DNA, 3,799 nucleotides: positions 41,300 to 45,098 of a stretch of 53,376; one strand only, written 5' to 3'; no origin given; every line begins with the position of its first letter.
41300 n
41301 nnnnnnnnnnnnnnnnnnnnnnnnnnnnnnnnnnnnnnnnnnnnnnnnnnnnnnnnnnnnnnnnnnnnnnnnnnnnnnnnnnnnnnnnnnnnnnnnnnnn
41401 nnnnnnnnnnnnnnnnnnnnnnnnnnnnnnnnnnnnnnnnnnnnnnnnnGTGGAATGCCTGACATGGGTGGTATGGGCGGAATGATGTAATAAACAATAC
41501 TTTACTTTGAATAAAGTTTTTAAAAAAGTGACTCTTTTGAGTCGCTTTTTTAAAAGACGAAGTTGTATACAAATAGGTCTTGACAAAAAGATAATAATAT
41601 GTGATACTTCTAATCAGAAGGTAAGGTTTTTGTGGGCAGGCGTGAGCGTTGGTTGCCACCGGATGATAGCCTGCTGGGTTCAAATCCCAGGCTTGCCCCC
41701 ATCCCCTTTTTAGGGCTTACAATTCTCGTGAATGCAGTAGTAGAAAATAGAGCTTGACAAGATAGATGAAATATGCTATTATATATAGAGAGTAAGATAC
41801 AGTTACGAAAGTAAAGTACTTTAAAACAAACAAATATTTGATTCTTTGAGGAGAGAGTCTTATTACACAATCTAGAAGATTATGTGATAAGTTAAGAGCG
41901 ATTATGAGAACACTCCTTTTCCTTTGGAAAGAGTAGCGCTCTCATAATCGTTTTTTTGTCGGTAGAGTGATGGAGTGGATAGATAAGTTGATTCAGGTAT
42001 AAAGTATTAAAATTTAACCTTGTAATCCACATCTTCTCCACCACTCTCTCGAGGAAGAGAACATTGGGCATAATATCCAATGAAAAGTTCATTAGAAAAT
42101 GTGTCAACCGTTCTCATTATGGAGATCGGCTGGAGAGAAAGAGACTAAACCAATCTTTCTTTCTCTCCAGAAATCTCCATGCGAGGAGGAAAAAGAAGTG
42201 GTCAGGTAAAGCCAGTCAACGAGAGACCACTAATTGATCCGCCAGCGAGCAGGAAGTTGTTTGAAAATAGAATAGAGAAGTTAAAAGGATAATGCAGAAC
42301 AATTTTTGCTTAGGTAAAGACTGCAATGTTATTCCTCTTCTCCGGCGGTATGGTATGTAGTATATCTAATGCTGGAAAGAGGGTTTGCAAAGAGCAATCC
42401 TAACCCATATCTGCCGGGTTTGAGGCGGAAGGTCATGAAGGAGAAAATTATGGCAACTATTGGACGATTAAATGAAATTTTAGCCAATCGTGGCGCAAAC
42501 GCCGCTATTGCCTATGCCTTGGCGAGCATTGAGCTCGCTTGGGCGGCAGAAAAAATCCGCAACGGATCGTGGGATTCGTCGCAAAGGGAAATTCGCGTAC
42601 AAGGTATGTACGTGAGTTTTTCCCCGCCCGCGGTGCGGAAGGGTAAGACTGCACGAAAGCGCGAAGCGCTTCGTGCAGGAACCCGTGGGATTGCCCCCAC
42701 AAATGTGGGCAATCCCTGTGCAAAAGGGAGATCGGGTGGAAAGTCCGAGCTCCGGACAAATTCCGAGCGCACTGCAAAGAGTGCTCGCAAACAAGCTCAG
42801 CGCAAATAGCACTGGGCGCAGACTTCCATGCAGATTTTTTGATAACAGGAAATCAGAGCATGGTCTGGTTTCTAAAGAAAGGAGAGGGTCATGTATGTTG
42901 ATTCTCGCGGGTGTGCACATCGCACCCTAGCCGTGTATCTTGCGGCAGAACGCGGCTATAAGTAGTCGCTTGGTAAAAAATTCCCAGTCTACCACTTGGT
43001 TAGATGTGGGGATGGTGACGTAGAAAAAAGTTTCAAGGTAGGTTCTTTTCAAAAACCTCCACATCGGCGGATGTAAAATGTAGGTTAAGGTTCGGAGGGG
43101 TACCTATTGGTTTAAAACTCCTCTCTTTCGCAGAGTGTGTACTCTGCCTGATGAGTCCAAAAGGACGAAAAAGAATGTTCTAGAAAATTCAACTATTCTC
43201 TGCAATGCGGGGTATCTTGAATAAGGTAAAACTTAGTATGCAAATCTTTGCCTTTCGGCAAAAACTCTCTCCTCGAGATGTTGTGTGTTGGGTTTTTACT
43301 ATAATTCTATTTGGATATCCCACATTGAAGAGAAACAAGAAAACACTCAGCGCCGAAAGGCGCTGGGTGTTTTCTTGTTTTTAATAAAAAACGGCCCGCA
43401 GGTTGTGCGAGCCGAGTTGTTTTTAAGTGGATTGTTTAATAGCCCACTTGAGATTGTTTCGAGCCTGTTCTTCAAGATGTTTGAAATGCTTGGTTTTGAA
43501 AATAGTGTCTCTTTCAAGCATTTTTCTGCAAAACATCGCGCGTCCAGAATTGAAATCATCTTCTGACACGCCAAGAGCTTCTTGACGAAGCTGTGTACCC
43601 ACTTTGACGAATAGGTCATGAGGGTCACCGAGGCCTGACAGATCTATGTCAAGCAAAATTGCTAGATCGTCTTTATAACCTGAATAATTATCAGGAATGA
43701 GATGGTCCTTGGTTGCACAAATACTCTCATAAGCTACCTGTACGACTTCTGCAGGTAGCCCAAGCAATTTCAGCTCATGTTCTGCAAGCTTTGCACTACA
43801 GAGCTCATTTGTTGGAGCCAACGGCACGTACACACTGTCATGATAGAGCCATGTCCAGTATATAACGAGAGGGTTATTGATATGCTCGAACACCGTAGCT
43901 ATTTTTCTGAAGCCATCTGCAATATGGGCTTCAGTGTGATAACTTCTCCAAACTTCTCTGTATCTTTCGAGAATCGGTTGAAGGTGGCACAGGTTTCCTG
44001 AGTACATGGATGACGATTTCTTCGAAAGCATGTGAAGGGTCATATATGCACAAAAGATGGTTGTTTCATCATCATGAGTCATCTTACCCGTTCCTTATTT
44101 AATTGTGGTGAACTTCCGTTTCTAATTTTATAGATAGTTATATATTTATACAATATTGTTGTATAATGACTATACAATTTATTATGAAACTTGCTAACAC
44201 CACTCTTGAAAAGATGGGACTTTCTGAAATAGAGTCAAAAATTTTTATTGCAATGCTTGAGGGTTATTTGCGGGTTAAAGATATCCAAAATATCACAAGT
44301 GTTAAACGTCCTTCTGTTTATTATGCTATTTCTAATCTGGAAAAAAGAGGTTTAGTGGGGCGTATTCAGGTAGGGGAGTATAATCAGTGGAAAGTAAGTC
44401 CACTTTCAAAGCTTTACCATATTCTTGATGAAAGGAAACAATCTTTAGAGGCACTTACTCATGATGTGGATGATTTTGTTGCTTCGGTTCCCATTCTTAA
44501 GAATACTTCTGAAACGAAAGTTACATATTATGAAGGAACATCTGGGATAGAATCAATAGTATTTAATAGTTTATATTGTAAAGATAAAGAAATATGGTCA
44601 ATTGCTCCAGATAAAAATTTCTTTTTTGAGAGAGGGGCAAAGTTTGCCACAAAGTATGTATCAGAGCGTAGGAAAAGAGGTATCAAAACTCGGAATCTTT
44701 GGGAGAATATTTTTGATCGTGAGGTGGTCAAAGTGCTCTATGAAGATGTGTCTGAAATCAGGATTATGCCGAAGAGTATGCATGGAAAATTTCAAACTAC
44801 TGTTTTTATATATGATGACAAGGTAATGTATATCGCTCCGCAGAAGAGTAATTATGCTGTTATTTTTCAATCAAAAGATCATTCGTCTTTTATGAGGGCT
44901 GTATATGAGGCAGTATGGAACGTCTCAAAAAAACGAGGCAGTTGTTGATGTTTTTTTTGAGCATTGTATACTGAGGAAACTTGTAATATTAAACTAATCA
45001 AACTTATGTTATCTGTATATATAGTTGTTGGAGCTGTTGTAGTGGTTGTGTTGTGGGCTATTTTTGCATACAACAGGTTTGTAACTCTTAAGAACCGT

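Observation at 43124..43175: Complete type III hammerhead ribozyme motif about 150 nt downstream of the RNase P RNA gene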

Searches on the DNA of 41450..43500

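Call 3: search_rna_families(source=window, start=42300, end=43500, threshold=evalue, max_evalue=10, show_alignments=6)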
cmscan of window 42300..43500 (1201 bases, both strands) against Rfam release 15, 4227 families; matches with E-value up to 10: 16.
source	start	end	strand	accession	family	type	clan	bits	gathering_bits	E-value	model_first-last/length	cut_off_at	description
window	43334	43396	+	RF02351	psRNA14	Gene; sRNA;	-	34.7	60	0.00084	1-84/84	no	Proteobacteria sRNA psRNA14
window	43337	43442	-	RF00506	Thr_leader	Cis-reg; leader;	-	31.4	55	0.0012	1-118/118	no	Threonine operon leader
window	43304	43376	+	RF00506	Thr_leader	Cis-reg; leader;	-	29.3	55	0.0037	1-118/118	no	Threonine operon leader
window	43306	43378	+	RF02074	STnc240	Gene; sRNA;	-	28.9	55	0.066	1-77/77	no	Enterobacterial sRNA STnc240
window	43279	43381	+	RF02822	Srn266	Gene; sRNA;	-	23.4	63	0.42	1-112/112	no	Streptococcus RNA 266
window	43324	43385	+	RF03356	mir-4782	Gene; miRNA;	-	23.3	100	0.16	1-79/79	no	mir-4782 microRNA precursor family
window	43326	43388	+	RF04174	MIR4208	Gene; miRNA;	-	23.1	140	0.87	1-191/191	no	MIR4208 microRNA precursor family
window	43130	43169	+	RF00008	Hammerhead_3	Gene; ribozyme;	CL00010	23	48.5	0.043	9-47/54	no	Hammerhead ribozyme (type III)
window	43218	43408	+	RF01459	rliE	Gene; sRNA;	-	22.9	90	0.37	1-222/222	no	Listeria sRNA rliE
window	43335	43431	-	RF02074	STnc240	Gene; sRNA;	-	21.2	55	2.9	1-77/77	no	Enterobacterial sRNA STnc240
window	43338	43374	+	RF02744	Rev39_5p_UTR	Cis-reg;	-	17.8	88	0.01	193-228/300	no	Soft rot Enterobacteriaceae Rev 39 5'UTR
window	43323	43375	+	RF02054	STnc420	Gene; sRNA;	-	17.5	70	3.2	1-58/58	no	Salmonella enterica sRNA STnc420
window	43339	43394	-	RF01459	rliE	Gene; sRNA;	-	17.1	90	5.4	126-182/222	no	Listeria sRNA rliE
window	43342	43386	-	RF02054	STnc420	Gene; sRNA;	-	16.3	70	6.4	1-58/58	no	Salmonella enterica sRNA STnc420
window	43386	43452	-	RF00513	Trp_leader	Cis-reg; leader;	-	15.8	41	4.6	1-100/100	no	Tryptophan operon leader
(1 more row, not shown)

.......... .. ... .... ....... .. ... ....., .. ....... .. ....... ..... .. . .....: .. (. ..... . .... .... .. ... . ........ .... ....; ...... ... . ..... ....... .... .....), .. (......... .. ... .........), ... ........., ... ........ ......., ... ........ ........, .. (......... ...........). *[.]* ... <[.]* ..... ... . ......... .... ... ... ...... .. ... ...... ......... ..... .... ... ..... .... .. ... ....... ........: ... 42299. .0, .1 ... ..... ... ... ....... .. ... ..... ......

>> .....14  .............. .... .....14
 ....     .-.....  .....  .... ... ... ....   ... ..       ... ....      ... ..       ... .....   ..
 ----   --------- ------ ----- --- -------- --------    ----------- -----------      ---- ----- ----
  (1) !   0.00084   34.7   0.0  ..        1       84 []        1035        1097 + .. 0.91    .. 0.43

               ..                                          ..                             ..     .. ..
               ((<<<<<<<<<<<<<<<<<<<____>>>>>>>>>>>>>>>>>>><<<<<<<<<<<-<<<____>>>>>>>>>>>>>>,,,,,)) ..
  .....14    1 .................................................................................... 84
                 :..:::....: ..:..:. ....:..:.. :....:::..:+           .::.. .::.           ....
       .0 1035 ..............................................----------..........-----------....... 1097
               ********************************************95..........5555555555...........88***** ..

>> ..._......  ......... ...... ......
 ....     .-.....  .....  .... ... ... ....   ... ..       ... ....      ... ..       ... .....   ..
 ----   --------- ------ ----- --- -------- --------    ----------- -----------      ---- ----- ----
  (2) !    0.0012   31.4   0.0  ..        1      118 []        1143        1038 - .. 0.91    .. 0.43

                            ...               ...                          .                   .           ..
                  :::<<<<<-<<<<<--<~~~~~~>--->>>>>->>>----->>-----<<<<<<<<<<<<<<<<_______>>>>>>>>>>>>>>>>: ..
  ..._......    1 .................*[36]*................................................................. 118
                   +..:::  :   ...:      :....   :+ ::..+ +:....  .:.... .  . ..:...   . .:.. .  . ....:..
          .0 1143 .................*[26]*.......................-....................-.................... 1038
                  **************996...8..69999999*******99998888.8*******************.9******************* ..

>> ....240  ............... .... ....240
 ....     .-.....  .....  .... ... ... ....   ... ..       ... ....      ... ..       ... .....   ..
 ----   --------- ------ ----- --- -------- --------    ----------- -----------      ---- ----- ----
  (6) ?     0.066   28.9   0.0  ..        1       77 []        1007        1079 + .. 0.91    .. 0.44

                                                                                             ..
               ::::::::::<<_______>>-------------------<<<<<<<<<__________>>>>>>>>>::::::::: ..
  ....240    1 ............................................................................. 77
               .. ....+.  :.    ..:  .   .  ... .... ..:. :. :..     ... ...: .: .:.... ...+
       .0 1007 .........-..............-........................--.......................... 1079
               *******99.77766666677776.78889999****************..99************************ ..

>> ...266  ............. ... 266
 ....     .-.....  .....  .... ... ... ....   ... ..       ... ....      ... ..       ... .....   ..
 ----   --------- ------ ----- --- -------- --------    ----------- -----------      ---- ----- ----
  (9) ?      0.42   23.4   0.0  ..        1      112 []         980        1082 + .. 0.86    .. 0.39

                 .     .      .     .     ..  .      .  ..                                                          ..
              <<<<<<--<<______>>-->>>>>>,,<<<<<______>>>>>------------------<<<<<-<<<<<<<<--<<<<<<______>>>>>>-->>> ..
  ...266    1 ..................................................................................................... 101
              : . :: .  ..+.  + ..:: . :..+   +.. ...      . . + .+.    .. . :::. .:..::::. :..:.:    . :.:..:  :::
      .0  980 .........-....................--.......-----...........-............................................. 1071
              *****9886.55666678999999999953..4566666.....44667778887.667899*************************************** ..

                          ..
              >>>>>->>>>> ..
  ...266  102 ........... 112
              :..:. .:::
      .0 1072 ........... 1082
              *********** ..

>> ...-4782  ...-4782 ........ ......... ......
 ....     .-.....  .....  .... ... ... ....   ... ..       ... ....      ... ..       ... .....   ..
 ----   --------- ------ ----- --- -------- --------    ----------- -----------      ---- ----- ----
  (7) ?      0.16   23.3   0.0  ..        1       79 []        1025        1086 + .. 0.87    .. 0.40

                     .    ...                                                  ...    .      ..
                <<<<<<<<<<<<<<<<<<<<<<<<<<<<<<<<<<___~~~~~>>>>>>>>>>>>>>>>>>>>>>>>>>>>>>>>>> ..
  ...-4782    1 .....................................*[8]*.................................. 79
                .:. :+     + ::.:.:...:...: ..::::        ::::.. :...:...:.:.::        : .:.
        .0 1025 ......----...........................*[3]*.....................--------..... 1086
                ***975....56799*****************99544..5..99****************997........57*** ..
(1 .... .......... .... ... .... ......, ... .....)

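Call 20: search_rna_families(source=window, start=41450, end=43100, threshold=evalue, max_evalue=10, show_alignments=4)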
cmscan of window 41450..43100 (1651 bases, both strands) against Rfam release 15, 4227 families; matches with E-value up to 10: 19.
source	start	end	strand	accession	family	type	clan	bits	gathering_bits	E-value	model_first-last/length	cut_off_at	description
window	41518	41613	-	RF02432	SpF25_sRNA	Gene; sRNA;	-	26.9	48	0.092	1-102/102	no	Streptococcus sRNA SpF25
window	41635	41697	+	RF01684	mascRNA-menRNA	Gene;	-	23.6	42.5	0.06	1-56/56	no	MALAT1-associated small cytoplasmic RNA/MEN beta RNA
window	41518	41555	+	RF04225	MIR7502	Gene; miRNA;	-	23.5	71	8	1-143/143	no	MIR7502 microRNA precursor family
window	41515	41559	+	RF00979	mir-553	Gene; miRNA;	-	23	82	0.2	1-62/62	no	mir-553 microRNA precursor family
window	41503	41563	+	RF04197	mir-9457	Gene; miRNA;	-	21.4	90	0.38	1-68/68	no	mir-9457 microRNA precursor family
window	41499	41552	+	RF02607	AbsR25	Gene; sRNA;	-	21.3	47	0.75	1-164/164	no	Acinetobacter sRNA 25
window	42094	42196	+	RF02526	SSRC34_1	Gene; sRNA;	-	20.9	64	5.9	1-128/128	no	Streptococcus sRNA SSRC34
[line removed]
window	41634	41698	+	RF01852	tRNA-Sec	Gene; tRNA;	CL00001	17.5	47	3.1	1-91/91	no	Selenocysteine transfer RNA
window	41892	41955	+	RF03489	mir-4796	Gene; miRNA;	-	17.4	90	3.2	1-93/93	no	mir-4796 microRNA precursor family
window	41523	41620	-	RF00082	SraG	Gene; sRNA;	-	17.3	50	5.3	1-177/177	no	SraG RNA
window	41518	41555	-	RF04197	mir-9457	Gene; miRNA;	-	17.2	90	5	16-54/68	no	mir-9457 microRNA precursor family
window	41471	41505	+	RF00315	snoJ33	Gene; snRNA; snoRNA; CD-box;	-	16.7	45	4.2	1-81/81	no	Small nucleolar RNA J33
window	41516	41558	-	RF03940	MIR9563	Gene; miRNA;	-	16.6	90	8.8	1-127/127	no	MIR9563 microRNA precursor family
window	42114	42184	-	RF04164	MIR1507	Gene; miRNA;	-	16.2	73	3.1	1-107/107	no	MIR1507 microRNA precursor family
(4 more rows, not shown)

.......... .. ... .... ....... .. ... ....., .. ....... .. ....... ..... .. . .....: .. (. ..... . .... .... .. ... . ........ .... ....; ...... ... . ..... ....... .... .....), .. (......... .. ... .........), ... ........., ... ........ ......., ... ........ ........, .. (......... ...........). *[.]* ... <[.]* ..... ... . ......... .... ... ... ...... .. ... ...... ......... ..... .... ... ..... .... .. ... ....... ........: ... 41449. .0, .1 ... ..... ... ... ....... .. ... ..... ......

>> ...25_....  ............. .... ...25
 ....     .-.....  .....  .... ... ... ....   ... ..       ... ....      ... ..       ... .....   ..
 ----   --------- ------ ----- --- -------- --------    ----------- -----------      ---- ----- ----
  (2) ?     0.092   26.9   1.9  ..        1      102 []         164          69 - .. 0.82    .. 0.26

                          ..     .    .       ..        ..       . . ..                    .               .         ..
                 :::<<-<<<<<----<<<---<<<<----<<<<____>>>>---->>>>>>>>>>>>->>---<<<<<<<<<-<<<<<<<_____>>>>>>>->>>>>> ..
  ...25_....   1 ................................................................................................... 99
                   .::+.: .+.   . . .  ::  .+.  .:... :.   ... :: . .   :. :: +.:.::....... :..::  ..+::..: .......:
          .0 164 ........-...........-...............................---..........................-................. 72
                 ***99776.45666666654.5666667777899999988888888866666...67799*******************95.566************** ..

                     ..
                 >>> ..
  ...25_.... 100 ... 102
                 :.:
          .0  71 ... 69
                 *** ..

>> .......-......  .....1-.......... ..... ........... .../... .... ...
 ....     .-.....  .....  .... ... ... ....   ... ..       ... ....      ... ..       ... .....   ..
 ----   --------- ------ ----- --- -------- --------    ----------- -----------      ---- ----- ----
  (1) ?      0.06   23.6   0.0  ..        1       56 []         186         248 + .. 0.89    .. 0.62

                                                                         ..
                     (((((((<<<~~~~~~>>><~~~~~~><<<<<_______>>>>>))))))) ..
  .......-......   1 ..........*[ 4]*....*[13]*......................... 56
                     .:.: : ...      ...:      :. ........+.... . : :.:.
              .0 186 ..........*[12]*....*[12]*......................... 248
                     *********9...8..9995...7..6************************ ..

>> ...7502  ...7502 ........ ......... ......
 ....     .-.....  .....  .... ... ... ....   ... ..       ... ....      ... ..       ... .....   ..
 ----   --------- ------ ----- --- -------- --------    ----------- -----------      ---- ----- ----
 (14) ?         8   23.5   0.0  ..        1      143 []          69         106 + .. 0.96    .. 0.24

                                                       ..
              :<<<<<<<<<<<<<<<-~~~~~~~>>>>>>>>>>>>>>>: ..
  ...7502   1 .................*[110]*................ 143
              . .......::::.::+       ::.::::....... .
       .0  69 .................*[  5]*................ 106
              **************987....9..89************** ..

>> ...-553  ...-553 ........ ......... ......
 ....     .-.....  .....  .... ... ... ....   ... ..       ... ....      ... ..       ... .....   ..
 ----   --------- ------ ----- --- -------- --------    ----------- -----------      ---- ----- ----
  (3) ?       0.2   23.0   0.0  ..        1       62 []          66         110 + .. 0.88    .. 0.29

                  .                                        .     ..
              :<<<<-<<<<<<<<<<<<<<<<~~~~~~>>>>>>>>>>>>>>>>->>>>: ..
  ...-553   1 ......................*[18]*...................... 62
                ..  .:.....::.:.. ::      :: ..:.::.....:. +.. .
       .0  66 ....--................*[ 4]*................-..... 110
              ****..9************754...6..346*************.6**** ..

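Call 86: search_rna_families(source=window, start=42585, end=43015, threshold=evalue, max_evalue=10, show_alignments=3)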
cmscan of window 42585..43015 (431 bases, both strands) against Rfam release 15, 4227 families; matches with E-value up to 10: 3.
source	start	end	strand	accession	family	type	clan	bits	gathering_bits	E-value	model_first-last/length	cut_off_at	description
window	42686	42717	+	RF03651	mir-2070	Gene; miRNA;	-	14.7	95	3.5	1-71/71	no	mir-2070 microRNA precursor family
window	42716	42779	+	RF01689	AdoCbl-II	Cis-reg; riboswitch;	CL00101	12.9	36.5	7.7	1-81/81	no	AdoCbl-II (Cobalamin/B12) riboswitch aptamer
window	42659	42709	+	RF00195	RsmY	Gene; sRNA;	CL00106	9.1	57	9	10-67/121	no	RsmY RNA family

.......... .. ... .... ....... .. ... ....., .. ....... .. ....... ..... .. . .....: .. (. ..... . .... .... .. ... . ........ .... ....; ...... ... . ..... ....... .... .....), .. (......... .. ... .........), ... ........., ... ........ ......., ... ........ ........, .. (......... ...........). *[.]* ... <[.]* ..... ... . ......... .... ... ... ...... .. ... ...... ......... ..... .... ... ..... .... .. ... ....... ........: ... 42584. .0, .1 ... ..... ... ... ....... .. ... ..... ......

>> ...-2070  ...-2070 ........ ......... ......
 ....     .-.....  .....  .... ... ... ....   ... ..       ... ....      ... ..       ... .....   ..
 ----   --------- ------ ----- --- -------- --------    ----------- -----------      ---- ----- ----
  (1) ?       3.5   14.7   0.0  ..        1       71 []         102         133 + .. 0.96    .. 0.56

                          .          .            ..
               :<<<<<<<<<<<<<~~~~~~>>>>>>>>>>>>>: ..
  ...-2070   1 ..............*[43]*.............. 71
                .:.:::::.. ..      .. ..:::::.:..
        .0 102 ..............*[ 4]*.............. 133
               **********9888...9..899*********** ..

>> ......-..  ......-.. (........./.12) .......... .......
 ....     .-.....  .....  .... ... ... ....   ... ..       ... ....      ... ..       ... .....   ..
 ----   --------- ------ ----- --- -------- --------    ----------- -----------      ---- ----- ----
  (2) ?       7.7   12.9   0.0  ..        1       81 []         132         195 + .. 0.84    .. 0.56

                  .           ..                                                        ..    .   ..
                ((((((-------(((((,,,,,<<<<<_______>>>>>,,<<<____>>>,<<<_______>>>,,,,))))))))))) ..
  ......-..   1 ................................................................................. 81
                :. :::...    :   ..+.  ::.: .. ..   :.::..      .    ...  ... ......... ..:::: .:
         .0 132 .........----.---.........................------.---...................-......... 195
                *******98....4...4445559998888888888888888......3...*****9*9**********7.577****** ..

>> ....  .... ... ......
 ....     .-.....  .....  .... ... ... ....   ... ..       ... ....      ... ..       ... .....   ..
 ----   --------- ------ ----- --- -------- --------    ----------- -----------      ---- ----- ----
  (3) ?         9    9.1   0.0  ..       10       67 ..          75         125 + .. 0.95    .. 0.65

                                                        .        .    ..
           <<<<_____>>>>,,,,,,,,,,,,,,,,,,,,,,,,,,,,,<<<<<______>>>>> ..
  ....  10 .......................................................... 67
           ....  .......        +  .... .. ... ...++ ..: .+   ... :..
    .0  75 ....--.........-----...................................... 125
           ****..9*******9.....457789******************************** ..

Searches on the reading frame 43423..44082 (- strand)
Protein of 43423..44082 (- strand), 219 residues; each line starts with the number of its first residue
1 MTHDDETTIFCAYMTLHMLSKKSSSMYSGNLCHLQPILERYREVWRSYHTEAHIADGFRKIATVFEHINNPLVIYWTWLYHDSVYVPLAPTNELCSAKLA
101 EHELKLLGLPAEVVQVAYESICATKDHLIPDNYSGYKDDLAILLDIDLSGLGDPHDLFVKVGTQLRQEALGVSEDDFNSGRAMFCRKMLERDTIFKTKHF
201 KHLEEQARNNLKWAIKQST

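Call 10: search_protein_families(library=pfam, proteins=[window:43423-44082:-], max_evalue=0.01)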
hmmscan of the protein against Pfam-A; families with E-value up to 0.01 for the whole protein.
window:43423-44082:- (219 aa): 0 families

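Call 12: find_encoding_contigs(protein=window:43423-44082:-, flank=3000, max_places=10)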
Protein window:43423-44082:- (219 aa): 4 contigs read that carry it; 2 places shown.
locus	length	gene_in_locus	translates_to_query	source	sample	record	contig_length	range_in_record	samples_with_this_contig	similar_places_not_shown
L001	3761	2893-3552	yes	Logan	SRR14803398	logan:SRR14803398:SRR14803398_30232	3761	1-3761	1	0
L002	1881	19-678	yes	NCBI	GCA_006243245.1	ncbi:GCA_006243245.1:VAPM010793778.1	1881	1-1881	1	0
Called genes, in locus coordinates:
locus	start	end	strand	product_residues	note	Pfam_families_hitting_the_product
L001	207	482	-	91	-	-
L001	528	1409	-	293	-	PF01435:Peptidase_M48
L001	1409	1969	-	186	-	PF04011:LemA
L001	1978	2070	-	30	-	-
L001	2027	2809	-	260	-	PF01978:TrmB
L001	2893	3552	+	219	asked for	-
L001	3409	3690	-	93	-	-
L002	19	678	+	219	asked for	-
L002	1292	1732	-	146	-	-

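Call 13: find_homologous_proteins(query=window:43423-44082:-)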
Query window:43423-44082:- (219 aa): 1 proteins with E <= 0.001 among 120 candidates.
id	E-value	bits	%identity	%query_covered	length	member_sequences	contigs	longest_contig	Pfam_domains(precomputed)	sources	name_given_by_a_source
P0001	1.5e-147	507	100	100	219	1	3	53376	-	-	-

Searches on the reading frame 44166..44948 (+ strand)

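Call 10: search_protein_families(library=pfam, proteins=[window:44166-44948:+], max_evalue=0.01)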
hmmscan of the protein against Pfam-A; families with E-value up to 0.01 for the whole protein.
window:44166-44948:+ (260 aa): 2 families
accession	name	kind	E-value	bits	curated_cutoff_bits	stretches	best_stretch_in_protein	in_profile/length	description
PF01978.25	TrmB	-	1.3e-11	44.6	25.6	1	14-72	1-59/68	Sugar-specific transcriptional regulator TrmB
PF12802.13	MarR_2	-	0.0028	18.2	27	1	27-66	13-52/61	MarR family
